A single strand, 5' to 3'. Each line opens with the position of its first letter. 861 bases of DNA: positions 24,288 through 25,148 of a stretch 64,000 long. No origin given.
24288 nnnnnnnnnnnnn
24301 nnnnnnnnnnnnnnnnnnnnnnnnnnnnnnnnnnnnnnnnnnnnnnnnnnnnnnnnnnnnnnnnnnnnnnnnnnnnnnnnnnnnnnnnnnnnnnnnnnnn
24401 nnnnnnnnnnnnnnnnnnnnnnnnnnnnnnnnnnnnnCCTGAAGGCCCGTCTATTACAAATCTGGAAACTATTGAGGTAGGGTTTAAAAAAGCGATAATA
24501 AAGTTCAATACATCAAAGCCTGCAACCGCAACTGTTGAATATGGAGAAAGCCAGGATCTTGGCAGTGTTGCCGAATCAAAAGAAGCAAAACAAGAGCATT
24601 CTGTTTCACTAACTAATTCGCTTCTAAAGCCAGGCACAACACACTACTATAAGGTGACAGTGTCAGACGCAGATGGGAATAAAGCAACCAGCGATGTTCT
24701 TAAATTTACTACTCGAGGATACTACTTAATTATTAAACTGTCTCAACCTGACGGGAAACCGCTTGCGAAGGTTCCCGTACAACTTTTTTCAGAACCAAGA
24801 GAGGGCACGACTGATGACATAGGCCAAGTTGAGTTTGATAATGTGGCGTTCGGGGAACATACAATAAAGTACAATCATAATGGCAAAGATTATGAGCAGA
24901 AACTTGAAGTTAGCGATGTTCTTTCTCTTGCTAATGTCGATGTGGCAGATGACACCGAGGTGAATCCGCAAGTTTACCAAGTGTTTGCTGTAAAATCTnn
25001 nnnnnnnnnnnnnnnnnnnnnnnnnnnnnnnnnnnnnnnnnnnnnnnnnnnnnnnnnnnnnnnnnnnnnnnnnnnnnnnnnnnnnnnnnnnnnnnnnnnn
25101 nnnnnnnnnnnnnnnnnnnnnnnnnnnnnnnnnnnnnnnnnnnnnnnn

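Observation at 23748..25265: Membrane-anchored cohesin-domain protein: one half of a putative cohesin-dockerin system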

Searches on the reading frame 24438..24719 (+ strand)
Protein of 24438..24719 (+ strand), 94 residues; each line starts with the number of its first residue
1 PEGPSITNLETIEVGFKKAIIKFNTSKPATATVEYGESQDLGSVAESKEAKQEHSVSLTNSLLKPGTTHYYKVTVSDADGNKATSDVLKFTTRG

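Call 69: search_protein_families(library=pfam, proteins=[window:24438-24719:+], max_evalue=1)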
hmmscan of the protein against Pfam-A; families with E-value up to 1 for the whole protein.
seq(94 aa): 7 families
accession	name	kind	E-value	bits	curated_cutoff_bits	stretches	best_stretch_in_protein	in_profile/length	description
PF16656.11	Pur_ac_phosph_N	-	3e-06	28.1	30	1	20-92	16-93/93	Purple acid Phosphatase, N-terminal domain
PF25788.1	Ig_Rha78A_N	-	0.0015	19.2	27.4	1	43-92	49-101/105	Rha78A-like, N-terminal immunoglobulin domain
PF25077.1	DUF7800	-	0.0019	18.7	27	1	14-78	13-74/89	Domain of unknown function (DUF7800)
PF22352.2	K319L-like_PKD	-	0.013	15.9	27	1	29-87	25-80/84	K319L-like, PKD domain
PF16655.11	PhoD_N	-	0.021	15.8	30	1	27-78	26-78/90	PhoD-like phosphatase, N-terminal domain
PF19077.6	Big_13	-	0.027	15.4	27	1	47-91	55-99/102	Bacterial Ig-like domain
PF04881.20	Adeno_GP19K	-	0.027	14.8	27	1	61-90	40-69/133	Adenovirus GP19K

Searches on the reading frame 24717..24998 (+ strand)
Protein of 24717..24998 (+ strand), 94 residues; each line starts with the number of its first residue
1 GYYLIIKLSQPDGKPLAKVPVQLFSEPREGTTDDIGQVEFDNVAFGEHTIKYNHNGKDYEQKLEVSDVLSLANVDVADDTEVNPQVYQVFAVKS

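Call 69: search_protein_families(library=pfam, proteins=[window:24717-24998:+], max_evalue=1)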
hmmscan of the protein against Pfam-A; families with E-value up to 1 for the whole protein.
seq(94 aa): 4 families
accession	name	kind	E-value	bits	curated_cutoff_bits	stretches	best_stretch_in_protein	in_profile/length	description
PF13620.12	CarboxypepD_reg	-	0.00036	21.3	32.3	1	10-61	8-63/82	Carboxypeptidase regulatory-like domain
PF17802.7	SpaA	-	0.00073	20.1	23.1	1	4-59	4-65/91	Prealbumin-like fold domain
PF13715.12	CarbopepD_reg_2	-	0.00095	19.6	32.2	1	10-71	8-70/88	CarboxypepD_reg-like domain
PF17789.7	MG4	-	0.0027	18.3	24.7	1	2-40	16-58/95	Macroglobulin domain MG4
